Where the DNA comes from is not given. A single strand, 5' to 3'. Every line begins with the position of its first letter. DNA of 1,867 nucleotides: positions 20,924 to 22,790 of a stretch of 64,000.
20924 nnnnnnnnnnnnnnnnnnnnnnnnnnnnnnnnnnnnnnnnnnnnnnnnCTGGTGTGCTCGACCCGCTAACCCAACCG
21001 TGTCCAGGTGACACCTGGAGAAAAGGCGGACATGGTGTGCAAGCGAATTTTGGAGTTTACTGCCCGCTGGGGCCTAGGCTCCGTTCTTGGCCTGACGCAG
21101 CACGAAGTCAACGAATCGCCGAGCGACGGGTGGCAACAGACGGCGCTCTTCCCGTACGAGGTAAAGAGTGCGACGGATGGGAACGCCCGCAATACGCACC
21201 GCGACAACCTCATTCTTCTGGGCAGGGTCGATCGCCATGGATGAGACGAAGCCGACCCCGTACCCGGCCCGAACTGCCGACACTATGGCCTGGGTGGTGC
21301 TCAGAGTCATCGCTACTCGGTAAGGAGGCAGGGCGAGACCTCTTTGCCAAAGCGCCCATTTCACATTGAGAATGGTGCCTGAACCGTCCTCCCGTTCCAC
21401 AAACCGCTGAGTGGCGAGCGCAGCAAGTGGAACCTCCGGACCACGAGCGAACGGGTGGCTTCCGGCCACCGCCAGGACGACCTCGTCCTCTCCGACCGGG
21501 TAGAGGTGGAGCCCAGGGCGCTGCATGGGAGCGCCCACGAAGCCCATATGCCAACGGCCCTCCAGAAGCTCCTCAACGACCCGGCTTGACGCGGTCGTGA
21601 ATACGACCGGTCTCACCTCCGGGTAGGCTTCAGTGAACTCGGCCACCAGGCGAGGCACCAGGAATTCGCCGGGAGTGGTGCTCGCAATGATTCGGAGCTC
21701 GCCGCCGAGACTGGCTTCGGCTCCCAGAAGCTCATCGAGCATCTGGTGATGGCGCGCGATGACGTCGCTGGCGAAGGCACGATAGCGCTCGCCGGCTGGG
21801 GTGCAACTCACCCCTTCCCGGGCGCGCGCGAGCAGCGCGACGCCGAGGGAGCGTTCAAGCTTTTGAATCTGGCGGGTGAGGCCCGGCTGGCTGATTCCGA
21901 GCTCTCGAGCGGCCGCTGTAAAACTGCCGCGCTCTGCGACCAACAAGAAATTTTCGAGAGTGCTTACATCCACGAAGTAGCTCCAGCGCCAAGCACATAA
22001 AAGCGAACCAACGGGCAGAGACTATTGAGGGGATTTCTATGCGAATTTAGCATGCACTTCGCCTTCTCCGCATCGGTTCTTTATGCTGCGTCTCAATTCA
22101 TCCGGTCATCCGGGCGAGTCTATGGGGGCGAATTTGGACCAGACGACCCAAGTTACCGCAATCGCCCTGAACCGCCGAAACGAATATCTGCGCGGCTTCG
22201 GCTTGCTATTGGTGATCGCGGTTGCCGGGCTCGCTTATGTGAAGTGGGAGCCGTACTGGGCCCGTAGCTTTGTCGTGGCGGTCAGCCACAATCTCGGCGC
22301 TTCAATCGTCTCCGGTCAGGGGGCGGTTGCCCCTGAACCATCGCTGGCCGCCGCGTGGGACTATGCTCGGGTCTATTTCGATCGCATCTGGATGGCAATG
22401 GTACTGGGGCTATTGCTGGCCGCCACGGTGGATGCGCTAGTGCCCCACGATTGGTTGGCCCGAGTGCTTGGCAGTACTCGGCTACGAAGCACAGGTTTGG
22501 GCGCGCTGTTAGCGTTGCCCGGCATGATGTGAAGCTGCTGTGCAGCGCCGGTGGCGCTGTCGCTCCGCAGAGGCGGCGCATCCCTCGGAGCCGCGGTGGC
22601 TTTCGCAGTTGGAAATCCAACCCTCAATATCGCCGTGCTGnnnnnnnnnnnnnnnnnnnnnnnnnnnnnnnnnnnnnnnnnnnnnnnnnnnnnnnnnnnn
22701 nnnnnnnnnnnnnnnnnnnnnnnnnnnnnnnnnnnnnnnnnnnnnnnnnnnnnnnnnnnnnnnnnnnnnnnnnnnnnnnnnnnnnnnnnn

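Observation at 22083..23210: Permease in the selenium locus appears to be a selenoprotein: TGA replaces the first Cys of the C-S-C membrane motif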

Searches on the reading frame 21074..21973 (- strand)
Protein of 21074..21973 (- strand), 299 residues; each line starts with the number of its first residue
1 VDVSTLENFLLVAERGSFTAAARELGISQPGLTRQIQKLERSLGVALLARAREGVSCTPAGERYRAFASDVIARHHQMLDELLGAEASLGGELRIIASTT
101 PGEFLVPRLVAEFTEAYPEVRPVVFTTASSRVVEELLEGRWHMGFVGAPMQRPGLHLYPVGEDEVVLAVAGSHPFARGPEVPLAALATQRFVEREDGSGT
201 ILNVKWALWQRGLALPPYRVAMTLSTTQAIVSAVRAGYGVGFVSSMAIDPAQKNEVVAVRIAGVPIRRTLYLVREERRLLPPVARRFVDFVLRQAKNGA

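Call 4: search_protein_families(library=pfam, proteins=[window:21074-21973:-], max_evalue=0.01)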
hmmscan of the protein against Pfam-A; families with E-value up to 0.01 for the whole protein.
window:21074-21973:- (299 aa): 5 families
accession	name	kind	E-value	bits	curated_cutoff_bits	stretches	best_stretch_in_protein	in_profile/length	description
PF03466.25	LysR_substrate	-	5.6e-45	153.7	28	1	88-295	3-208/209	LysR substrate binding domain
PF00126.33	HTH_1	-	4.3e-20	71.8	26.6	1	5-62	3-60/60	Bacterial regulatory helix-turn-helix protein, lysR family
PF12849.12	PBP_like_2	-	0.0018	18.5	27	1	86-249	5-189/267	PBP superfamily domain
PF13556.12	HTH_30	-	0.0036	17.5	27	1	5-47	4-44/59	PucR C-terminal helix-turn-helix domain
PF12840.13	HTH_20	-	0.0066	16.8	27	0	17-41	20-44/51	Helix-turn-helix domain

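Call 8: search_protein_families(library=ncbifam, proteins=[window:21074-21973:-], max_evalue=0.001)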
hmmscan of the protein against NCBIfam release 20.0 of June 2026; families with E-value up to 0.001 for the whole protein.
window:21074-21973:- (299 aa): 50 families (the best 25 are shown)
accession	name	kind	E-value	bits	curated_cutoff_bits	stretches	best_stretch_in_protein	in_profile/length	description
NF040786.1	LysR_Sec_metab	equivalog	2.9e-63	213.7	250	1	1-292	1-295/298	selenium metabolism-associated LysR family transcriptional regulator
TIGR03339.1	phn_lysR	subfamily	7.8e-41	140.2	341.1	1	6-289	2-277/279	aminoethylphosphonate catabolism associated LysR family transcriptional regulator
NF045990.1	TransRegCbbRRhodb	equivalog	3.6e-39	134.6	450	1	9-294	14-299/304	LysR family regulator CbbR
NF040889.1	trans_reg_YeiE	equivalog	1e-35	123.4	480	1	5-290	7-285/288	DNA-binding transcriptional regulator YeiE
NF008095.0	PRK10837.1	subfamily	2.1e-33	115.8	281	1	5-291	7-286/290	LysR family transcriptional regulator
NF008416.0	PRK11242.1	equivalog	9e-30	104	277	1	5-296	5-292/300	transcriptional regulator CynR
NF008722.0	PRK11716.1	equivalog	1.6e-29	102.9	246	1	1-255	1-253/293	HTH-type transcriptional activator IlvY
NF047520.1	trans_act_CidR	equivalog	2.8e-29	102.2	415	1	1-292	1-289/292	cidABC operon transcriptional activator CidR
NF045775.1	acetoin_reg_AlsR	exception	2.6e-28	99.3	430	1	1-273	1-271/290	acetoin biosynthesis transcriptional regulator AlsR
NF053705.1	TransRegGltCGpos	equivalog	4.8e-27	95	350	1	1-292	1-290/300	glutamate biosynthesis transcriptional regulator GltC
TIGR02424.1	TF_pcaQ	equivalog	5.5e-27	94.4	303.8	1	6-227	8-230/300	pca operon transcription factor PcaQ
NF052633.1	LysR_TF_PsrA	exception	3.8e-25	88.4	540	1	2-292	6-293/297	L-proline-binding transcription factor PsrA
NF047711.1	PutUtilRegPtrR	equivalog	2.8e-24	85.7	400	1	1-259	1-250/283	putrescine utilization regulator PtrR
NF058504.1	TransRegCcpCBac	equivalog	7.2e-24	84.7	400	1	2-151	2-151/287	transcriptional regulator CcpC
NF009326.0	PRK12681.1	equivalog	2e-22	80.1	436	1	18-260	19-260/324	HTH-type transcriptional regulator CysB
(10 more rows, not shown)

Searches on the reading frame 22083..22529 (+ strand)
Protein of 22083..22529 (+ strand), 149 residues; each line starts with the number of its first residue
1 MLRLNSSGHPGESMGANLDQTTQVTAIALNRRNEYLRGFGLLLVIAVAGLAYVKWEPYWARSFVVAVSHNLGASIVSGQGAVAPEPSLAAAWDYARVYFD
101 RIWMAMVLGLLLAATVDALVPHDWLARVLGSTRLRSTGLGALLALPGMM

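Call 4: search_protein_families(library=pfam, proteins=[window:22083-22529:+], max_evalue=0.01)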
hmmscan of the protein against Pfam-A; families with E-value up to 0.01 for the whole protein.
window:22083-22529:+ (149 aa): 1 family
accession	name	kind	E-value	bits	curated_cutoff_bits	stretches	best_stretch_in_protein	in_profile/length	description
PF03773.19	ArsP_1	-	1.9e-05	24.4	32.3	1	98-146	174-222/294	Predicted permease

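Call 52: list_cluster_members(proteins=[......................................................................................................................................, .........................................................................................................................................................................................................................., window:22083-22529:+, window:22551-23207:+])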
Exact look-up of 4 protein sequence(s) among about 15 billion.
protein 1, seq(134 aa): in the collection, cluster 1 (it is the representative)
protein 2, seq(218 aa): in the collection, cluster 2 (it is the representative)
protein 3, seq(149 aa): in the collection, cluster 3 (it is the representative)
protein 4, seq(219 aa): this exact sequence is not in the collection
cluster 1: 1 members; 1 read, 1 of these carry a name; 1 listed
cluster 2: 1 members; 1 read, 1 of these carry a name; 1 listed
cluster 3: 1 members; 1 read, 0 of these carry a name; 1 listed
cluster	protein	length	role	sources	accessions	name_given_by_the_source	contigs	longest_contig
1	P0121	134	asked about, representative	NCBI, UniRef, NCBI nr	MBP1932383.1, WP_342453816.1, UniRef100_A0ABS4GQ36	hypothetical protein [Ammoniphilus resinae] | Uncharacterized membrane protein YraQ (UPF0718 family) n=1 Tax=Ammoniphilus resinae ... | uncharacterized membrane protein YraQ (UPF0718 family) [Ammoniphilus resinae]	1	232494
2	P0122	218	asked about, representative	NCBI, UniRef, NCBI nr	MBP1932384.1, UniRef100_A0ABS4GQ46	uncharacterized membrane protein YraQ (UPF0718 family) [Ammoniphilus resinae] | Uncharacterized membrane protein YraQ (UPF0718 family) n=1 Tax=Ammoniphilus resinae ...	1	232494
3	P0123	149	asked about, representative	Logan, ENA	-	-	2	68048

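Call 85: find_encoding_contigs(protein=P0123, flank=1000, max_places=3)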
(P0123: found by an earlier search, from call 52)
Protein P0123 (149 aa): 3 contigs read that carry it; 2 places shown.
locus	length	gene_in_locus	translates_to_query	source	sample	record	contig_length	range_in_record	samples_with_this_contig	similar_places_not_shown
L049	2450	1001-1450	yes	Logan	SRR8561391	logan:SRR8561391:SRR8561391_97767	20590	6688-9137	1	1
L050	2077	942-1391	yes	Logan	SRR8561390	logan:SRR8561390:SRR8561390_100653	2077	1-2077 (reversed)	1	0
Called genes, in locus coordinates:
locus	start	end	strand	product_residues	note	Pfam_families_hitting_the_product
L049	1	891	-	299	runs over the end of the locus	PF00126:HTH_1, PF03466:LysR_substrate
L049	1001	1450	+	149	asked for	PF03773:ArsP_1 (faint)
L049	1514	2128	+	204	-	PF03773:ArsP_1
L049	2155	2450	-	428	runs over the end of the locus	PF12867:DinB_2 (weak), PF03781:FGE-sulfatase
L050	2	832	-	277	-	?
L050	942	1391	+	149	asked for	PF03773:ArsP_1 (faint)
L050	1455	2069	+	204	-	PF03773:ArsP_1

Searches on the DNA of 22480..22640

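Call 72: search_rna_families(source=window, start=22480, end=22640, threshold=evalue, max_evalue=10)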
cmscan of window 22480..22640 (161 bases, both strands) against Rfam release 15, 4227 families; matches with E-value up to 10: 5.
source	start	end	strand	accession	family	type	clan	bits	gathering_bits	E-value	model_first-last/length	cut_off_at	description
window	22535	22619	-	RF02531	NRF2_IRES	Cis-reg; IRES;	-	15.2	50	2.4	1-128/128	no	Nrf2 internal ribosome entry site (IRES)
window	22501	22559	+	RF00245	mir-19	Gene; miRNA;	CL00110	14.8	50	2.3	1-79/79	no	mir-19 microRNA precursor family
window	22549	22595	+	RF00520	ybhL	Cis-reg; leader;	-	12.8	50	8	1-73/73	no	ybhL leader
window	22525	22579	+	RF00683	mir-143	Gene; miRNA;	-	10.3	60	9.6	1-84/84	no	mir-143 microRNA precursor family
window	22480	22581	+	RF02225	sX6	Gene; sRNA;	-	7.5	40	4.4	237-342/342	5'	Proteobacterial sRNA sX6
